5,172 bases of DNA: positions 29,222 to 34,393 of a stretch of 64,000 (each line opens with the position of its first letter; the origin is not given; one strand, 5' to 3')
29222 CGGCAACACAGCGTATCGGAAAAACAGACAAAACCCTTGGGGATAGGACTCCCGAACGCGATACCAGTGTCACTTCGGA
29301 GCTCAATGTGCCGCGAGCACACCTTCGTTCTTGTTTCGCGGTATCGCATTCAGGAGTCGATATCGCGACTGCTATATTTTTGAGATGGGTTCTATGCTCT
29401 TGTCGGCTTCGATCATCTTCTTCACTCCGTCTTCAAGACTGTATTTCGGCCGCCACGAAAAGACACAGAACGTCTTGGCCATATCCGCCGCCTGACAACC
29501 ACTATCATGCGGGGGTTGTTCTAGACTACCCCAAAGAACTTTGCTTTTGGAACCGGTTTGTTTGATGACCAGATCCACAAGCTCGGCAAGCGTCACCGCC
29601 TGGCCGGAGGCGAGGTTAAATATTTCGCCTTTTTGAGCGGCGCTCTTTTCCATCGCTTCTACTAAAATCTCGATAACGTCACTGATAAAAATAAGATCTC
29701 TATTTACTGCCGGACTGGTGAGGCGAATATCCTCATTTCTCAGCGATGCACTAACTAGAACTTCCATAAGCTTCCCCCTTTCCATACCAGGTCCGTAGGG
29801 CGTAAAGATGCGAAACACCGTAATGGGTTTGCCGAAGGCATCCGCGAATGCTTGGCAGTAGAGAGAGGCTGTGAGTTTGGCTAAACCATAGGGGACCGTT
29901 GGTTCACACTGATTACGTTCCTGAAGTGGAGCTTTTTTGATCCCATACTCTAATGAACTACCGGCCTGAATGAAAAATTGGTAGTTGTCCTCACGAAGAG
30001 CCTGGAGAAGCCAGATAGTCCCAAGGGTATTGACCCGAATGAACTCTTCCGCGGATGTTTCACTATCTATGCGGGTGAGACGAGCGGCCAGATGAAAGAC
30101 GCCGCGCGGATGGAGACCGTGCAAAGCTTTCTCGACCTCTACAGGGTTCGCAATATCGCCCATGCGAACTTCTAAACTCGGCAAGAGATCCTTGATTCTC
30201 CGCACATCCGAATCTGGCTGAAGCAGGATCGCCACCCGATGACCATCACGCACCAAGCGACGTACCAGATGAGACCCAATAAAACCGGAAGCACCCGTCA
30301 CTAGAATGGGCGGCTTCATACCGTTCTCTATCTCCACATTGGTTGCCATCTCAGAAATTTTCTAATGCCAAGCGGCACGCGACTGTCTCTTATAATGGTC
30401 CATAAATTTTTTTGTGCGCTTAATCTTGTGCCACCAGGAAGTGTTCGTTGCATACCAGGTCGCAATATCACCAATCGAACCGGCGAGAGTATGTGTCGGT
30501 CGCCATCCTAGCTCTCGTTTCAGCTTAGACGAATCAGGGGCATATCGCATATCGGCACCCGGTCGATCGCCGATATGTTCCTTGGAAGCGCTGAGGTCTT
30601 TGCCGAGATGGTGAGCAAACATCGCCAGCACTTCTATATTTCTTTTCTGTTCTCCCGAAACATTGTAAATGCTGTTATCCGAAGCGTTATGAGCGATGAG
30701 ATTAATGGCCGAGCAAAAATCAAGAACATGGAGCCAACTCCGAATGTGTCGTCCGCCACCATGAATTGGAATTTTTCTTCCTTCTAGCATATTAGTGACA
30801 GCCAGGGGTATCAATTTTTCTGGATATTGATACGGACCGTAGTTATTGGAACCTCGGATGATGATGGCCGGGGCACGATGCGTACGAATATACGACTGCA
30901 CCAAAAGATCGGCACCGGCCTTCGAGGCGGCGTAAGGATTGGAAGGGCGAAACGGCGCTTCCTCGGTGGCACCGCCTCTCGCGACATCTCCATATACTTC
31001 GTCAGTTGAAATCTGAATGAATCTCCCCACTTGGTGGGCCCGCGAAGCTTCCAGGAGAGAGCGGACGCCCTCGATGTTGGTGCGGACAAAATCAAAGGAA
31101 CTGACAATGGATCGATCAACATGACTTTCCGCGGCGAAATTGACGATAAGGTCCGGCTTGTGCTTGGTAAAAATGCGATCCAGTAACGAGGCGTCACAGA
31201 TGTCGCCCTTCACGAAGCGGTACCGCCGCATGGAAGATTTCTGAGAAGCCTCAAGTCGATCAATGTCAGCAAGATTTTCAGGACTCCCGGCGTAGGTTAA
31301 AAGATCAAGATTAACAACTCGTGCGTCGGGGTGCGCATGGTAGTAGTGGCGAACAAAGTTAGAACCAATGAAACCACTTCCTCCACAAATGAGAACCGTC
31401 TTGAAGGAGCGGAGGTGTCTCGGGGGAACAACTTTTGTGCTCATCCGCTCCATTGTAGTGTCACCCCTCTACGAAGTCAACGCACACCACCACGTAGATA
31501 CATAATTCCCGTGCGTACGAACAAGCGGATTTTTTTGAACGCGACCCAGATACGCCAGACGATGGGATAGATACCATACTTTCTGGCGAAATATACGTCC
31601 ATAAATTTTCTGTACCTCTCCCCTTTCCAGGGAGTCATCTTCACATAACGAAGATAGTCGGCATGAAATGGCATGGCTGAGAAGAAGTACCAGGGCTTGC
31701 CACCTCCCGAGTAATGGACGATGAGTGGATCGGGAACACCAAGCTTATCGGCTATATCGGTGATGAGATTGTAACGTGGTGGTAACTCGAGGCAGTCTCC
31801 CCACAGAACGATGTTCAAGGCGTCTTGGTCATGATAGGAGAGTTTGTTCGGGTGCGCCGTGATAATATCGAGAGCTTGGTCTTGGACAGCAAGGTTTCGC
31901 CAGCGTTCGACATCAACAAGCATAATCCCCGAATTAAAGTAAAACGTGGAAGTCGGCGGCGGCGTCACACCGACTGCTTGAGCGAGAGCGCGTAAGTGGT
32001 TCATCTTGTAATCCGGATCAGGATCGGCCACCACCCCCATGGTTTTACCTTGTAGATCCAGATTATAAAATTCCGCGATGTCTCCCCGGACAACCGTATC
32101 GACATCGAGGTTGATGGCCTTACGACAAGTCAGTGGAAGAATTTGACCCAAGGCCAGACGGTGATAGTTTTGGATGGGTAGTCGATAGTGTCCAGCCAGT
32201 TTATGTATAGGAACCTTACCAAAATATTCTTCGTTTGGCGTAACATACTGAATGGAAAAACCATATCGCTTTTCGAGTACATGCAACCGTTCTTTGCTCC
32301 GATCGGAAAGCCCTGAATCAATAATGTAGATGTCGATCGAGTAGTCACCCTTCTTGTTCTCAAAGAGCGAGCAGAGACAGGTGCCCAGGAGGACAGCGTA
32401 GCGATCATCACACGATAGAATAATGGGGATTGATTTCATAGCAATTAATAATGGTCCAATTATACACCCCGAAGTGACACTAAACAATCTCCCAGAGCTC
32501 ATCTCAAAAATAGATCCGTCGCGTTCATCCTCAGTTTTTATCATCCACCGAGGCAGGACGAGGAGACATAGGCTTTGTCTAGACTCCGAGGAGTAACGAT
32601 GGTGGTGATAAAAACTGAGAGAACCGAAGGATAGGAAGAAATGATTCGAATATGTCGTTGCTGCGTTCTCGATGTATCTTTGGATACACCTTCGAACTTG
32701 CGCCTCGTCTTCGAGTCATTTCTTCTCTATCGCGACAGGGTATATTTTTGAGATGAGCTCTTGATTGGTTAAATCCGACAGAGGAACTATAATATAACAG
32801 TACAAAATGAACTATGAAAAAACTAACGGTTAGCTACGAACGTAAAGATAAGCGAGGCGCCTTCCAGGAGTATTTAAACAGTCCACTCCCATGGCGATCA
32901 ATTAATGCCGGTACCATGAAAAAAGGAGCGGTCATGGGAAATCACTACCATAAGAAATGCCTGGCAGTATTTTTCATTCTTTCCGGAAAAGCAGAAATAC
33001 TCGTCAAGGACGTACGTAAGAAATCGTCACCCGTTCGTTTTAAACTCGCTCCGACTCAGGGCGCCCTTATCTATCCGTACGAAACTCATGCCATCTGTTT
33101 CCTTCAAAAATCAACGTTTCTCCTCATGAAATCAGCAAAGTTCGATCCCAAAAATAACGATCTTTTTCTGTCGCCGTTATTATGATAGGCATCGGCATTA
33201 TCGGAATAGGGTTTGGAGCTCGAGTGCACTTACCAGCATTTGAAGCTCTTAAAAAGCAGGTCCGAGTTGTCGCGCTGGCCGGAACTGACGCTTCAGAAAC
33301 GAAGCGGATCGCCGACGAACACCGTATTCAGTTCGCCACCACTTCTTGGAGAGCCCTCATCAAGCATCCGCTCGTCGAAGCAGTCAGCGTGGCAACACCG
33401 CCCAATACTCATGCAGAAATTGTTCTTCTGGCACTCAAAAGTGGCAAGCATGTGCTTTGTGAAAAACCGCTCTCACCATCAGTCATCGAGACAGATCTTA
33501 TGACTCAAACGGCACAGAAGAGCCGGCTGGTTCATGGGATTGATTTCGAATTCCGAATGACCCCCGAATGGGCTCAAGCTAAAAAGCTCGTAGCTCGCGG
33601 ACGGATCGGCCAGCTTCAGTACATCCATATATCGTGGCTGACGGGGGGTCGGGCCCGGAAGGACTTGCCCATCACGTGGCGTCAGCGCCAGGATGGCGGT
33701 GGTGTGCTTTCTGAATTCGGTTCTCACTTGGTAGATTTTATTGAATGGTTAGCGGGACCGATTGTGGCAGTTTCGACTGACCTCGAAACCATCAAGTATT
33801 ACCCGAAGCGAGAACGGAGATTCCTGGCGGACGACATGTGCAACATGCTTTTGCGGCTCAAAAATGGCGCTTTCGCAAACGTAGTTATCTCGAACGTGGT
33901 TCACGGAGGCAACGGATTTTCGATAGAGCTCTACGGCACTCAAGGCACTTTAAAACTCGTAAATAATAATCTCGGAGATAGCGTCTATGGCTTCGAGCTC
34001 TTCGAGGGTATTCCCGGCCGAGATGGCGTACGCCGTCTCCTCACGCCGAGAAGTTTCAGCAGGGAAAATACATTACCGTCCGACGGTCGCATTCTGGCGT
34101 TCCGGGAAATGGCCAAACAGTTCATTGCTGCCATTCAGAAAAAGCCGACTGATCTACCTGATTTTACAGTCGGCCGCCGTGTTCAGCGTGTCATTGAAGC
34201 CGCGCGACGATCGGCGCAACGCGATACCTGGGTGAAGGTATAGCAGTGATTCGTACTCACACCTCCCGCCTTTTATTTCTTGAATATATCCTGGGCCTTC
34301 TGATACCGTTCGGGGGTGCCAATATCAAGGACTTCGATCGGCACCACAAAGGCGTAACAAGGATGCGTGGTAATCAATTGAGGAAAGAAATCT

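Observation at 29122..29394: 273-bp palindromic MITE-like element with 22-bp perfect TIRs, copy A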

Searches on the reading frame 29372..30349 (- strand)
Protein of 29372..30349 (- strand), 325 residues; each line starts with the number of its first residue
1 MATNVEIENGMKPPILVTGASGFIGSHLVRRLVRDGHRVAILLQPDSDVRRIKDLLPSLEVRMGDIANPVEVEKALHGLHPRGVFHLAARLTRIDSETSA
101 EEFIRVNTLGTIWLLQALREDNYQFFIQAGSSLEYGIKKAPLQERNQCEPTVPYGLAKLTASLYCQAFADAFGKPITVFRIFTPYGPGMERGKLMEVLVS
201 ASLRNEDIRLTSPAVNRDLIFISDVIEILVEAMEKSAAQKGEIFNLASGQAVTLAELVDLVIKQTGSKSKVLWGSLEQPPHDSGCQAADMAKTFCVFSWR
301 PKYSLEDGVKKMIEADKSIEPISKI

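Call 14: search_protein_families(library=pfam, proteins=[window:29372-30349:-])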
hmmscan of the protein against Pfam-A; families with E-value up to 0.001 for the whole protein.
window:29372-30349:- (325 aa): 10 families
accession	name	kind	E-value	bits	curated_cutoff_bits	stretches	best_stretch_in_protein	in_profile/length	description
PF01370.27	Epimerase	-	5.2e-46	157.5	20.9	1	15-247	1-240/240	NAD dependent epimerase/dehydratase family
PF16363.11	GDP_Man_Dehyd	-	1.6e-40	140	27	1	16-312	1-332/332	GDP-mannose 4,6 dehydratase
PF02719.21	Polysacc_synt_2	-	1.3e-17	64.4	20.2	1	15-269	1-251/293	Polysaccharide biosynthesis protein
PF04321.23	RmlD_sub_bind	-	4.5e-11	42.8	27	1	15-270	3-236/287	RmlD substrate binding domain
PF01073.25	3Beta_HSD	-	4.3e-10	39.5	22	1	16-129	1-114/280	3-beta hydroxysteroid dehydrogenase/isomerase family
PF13460.12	NAD_binding_10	-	1.4e-07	32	27.2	1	19-131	1-98/184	NAD(P)H-binding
PF08659.16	KR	-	1.1e-06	29.1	22.6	1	16-132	4-137/180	KR domain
PF07993.18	NAD_binding_4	-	1.6e-06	27.9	20.1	1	17-46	1-33/258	Male sterility protein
PF05368.20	NmrA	-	4.4e-06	27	27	1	12-78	2-69/298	NmrA-like family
PF00106.31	adh_short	-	5.1e-05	23.3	26.6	1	15-79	3-71/195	short chain dehydrogenase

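Call 42: find_homologous_proteins(query=window:29372-30349:-, max_evalue=1e-60)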
Query window:29372-30349:- (325 aa): 45 proteins with E <= 1e-60 among 7380 candidates.
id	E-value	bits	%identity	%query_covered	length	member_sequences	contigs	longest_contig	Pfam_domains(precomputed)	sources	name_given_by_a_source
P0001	2.7e-211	718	100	100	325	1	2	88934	PF08659.17,PF04321.24,PF16363.12,PF02719.22,PF05368.20,PF01073.26,PF07993.19,PF13460.13,PF01370.28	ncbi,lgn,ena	ncbi:MAG: NAD-dependent epimerase/dehydratase family protein [Patescibacteria group bacterium]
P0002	2.0e-92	328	48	96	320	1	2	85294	PF04321.24,PF16363.12,PF02719.22,PF05368.20,PF01073.26,PF07993.19,PF13460.13,PF00106.32,PF01370.28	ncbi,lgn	-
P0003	2.1e-92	328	49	94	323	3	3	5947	PF04321.24,PF16363.12,PF02719.22,PF01073.26,PF07993.19,PF13460.13,PF01370.28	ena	-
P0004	6.2e-90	320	50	92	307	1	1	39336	PF08659.17,PF04321.24,PF16363.12,PF02719.22,PF01073.26,PF07993.19,PF13460.13,PF01370.28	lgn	-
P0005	9.9e-90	319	46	97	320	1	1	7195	PF08659.17,PF04321.24,PF16363.12,PF02719.22,PF05368.20,PF01073.26,PF07993.19,PF13460.13,PF00106.32,PF01370.28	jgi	-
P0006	3.0e-86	308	48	94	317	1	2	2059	PF08659.17,PF04321.24,PF16363.12,PF02719.22,PF05368.20,PF01073.26,PF07993.19,PF13460.13,PF00106.32,PF01370.28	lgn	-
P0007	5.9e-86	307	46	92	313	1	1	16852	PF04321.24,PF16363.12,PF02719.22,PF05368.20,PF01073.26,PF07993.19,PF01370.28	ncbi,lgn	-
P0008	1.3e-84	302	47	93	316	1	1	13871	PF08659.17,PF04321.24,PF16363.12,PF02719.22,PF05368.20,PF01073.26,PF07993.19,PF13460.13,PF00106.32,PF01370.28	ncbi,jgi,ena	-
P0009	4.5e-84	301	47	97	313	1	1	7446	PF04321.24,PF16363.12,PF02719.22,PF05368.20,PF01073.26,PF07993.19,PF13460.13,PF01370.28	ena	-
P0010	2.7e-83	298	47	92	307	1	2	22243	PF04321.24,PF16363.12,PF02719.22,PF01073.26,PF07993.19,PF13460.13,PF01370.28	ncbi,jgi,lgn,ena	-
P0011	5.3e-82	294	44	94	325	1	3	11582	PF08659.17,PF04321.24,PF16363.12,PF02719.22,PF05368.20,PF01073.26,PF07993.19,PF13460.13,PF01370.28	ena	-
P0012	1.1e-80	289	46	94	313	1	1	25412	PF08659.17,PF04321.24,PF16363.12,PF02719.22,PF05368.20,PF01073.26,PF07993.19,PF13460.13,PF00106.32,PF01370.28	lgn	-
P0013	3.0e-80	288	44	95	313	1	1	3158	PF08659.17,PF04321.24,PF16363.12,PF02719.22,PF05368.20,PF01073.26,PF07993.19,PF13460.13,PF00106.32,PF01370.28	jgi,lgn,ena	-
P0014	7.7e-80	287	44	94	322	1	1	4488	PF08659.17,PF04321.24,PF16363.12,PF02719.22,PF01073.26,PF07993.19,PF01370.28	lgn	-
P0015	9.2e-80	286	45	92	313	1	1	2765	PF08659.17,PF04321.24,PF16363.12,PF02719.22,PF01073.26,PF01370.28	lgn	-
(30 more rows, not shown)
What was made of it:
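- Tried and rejected: The nearest epimerase homologue is 48-50% identical (call 42).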

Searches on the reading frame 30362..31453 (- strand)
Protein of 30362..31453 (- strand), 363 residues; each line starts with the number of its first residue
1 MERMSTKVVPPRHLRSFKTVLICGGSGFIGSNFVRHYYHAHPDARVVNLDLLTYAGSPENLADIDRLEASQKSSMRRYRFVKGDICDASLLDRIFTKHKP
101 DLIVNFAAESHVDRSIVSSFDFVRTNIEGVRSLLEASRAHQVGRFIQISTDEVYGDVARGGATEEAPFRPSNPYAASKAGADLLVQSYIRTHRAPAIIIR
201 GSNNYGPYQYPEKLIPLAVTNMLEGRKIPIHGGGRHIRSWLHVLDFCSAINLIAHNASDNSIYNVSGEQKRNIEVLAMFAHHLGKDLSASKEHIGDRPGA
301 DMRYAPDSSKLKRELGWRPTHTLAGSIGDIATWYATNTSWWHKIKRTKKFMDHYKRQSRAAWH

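Call 14: search_protein_families(library=pfam, proteins=[window:30362-31453:-])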
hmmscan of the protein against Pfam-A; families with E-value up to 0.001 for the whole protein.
window:30362-31453:- (363 aa): 7 families
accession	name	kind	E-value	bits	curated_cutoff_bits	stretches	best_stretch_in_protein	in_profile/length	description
PF16363.11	GDP_Man_Dehyd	-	7.6e-72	243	27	1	21-324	1-326/332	GDP-mannose 4,6 dehydratase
PF01370.27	Epimerase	-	1.4e-59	201.8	20.9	1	20-265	1-239/240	NAD dependent epimerase/dehydratase family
PF02719.21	Polysacc_synt_2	-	2.1e-17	63.7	20.2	1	20-163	1-141/293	Polysaccharide biosynthesis protein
PF01073.25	3Beta_HSD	-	1.3e-14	54.3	22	1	21-260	1-235/280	3-beta hydroxysteroid dehydrogenase/isomerase family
PF04321.23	RmlD_sub_bind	-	3.4e-13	49.8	27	1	20-207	3-154/287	RmlD substrate binding domain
PF07993.18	NAD_binding_4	-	1.2e-09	38.2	20.1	1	22-203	1-206/258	Male sterility protein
PF13460.12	NAD_binding_10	-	0.00025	21.4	27.2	1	75-185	38-131/184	NAD(P)H-binding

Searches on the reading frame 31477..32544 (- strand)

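Call 14: search_protein_families(library=pfam, proteins=[window:31477-32544:-])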
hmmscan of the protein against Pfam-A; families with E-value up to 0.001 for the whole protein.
window:31477-32544:- (355 aa): 2 families
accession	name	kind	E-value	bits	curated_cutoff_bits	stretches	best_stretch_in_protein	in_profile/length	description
PF01501.26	Glyco_transf_8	-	1.6e-40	139.7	24.3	1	41-285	2-249/253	Glycosyl transferase family 8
PF18404.7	Glyco_transf_24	-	1.3e-15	58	25.7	1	49-245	12-203/268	Glucosyltransferase 24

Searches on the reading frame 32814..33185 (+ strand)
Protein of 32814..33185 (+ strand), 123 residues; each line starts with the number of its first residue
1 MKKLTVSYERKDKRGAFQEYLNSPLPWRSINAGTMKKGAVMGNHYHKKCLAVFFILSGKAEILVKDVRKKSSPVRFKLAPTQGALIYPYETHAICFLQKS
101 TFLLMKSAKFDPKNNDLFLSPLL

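Call 14: search_protein_families(library=pfam, proteins=[window:32814-33185:+])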
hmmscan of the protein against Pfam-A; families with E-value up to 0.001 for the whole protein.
window:32814-33185:+ (123 aa): 3 families
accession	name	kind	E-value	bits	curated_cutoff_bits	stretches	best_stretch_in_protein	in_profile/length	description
PF14667.12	Polysacc_synt_C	-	1e-09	38.9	28.7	1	11-117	2-110/111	Polysaccharide biosynthesis C-terminal domain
PF05523.17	FdtA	-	6.7e-06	26.4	23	1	36-113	41-117/131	WxcM-like, C-terminal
PF07883.17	Cupin_2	-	0.00079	19.5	27.2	1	34-68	4-37/70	Cupin domain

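Call 64: find_encoding_contigs(protein=window:32814-33185:+, flank=1500, max_places=10)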
Protein window:32814-33185:+ (123 aa): 5 contigs read that carry it; 5 places shown.
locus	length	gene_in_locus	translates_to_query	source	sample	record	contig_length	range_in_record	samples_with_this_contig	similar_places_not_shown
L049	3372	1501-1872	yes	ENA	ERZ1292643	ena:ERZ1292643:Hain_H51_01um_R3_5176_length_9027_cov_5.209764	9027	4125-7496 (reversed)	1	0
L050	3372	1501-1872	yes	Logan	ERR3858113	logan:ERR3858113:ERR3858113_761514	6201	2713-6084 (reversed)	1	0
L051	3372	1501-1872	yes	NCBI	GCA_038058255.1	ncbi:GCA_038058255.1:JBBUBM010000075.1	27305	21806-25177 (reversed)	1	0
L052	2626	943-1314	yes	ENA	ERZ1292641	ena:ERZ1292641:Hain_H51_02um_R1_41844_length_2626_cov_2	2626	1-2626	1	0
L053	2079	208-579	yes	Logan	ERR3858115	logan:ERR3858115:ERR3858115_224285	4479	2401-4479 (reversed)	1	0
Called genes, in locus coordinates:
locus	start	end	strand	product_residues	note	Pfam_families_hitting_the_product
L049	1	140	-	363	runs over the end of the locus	PF01073:3Beta_HSD, PF01370:Epimerase, PF02719:Polysacc_synt_2, PF04321:RmlD_sub_bind, PF07993:NAD_binding_4, PF16363:GDP_Man_Dehyd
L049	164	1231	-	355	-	PF01501:Glyco_transf_8, PF18404:Glyco_transf_24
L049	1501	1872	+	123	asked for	PF14667:Polysacc_synt_C, PF05523:FdtA (weak)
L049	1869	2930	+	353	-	PF01408:GFO_IDH_MocA, PF22725:GFO_IDH_MocA_C3, PF02894:GFO_IDH_MocA_C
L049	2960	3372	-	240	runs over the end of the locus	PF00483:NTP_transferase, PF12804:NTP_transf_3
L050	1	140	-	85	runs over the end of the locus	?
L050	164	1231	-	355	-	PF01501:Glyco_transf_8, PF18404:Glyco_transf_24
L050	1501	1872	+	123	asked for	PF14667:Polysacc_synt_C, PF05523:FdtA (weak)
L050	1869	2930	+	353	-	PF01408:GFO_IDH_MocA, PF22725:GFO_IDH_MocA_C3, PF02894:GFO_IDH_MocA_C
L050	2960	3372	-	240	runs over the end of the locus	PF00483:NTP_transferase, PF12804:NTP_transf_3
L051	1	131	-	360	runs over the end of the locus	PF01073:3Beta_HSD, PF01370:Epimerase, PF02719:Polysacc_synt_2, PF04321:RmlD_sub_bind, PF07993:NAD_binding_4, PF16363:GDP_Man_Dehyd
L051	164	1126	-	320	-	PF01501:Glyco_transf_8, PF18404:Glyco_transf_24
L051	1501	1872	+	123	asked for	PF14667:Polysacc_synt_C, PF05523:FdtA (weak)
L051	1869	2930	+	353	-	PF01408:GFO_IDH_MocA, PF22725:GFO_IDH_MocA_C3, PF02894:GFO_IDH_MocA_C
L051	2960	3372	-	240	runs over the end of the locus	PF00483:NTP_transferase, PF12804:NTP_transf_3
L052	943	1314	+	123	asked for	PF14667:Polysacc_synt_C, PF05523:FdtA (weak)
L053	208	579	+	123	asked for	PF14667:Polysacc_synt_C, PF05523:FdtA (weak)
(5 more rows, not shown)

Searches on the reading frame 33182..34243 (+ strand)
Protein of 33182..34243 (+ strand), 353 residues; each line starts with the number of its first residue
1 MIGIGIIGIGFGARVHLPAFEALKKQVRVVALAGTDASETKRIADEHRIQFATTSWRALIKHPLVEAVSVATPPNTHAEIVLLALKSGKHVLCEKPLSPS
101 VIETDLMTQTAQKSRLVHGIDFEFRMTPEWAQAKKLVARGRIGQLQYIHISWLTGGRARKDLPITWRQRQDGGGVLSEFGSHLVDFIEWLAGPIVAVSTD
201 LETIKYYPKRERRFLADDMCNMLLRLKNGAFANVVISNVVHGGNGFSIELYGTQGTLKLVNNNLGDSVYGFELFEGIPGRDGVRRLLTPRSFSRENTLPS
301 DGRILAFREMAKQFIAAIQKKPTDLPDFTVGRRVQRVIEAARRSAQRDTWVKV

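Call 14: search_protein_families(library=pfam, proteins=[window:33182-34243:+])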
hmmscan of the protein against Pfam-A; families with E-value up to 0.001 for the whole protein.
window:33182-34243:+ (353 aa): 3 families
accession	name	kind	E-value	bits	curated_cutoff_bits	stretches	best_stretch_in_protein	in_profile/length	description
PF02894.22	GFO_IDH_MocA_C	-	1.6e-27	97.2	22.9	1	134-353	1-218/218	Oxidoreductase family, C-terminal alpha/beta domain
PF01408.29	GFO_IDH_MocA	-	2.3e-25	90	24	1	3-117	2-115/120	Oxidoreductase family, NAD-binding Rossmann fold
PF22725.1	GFO_IDH_MocA_C3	-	3.4e-25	88.9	27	1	130-257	1-123/124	GFO/IDH/MocA C-terminal domain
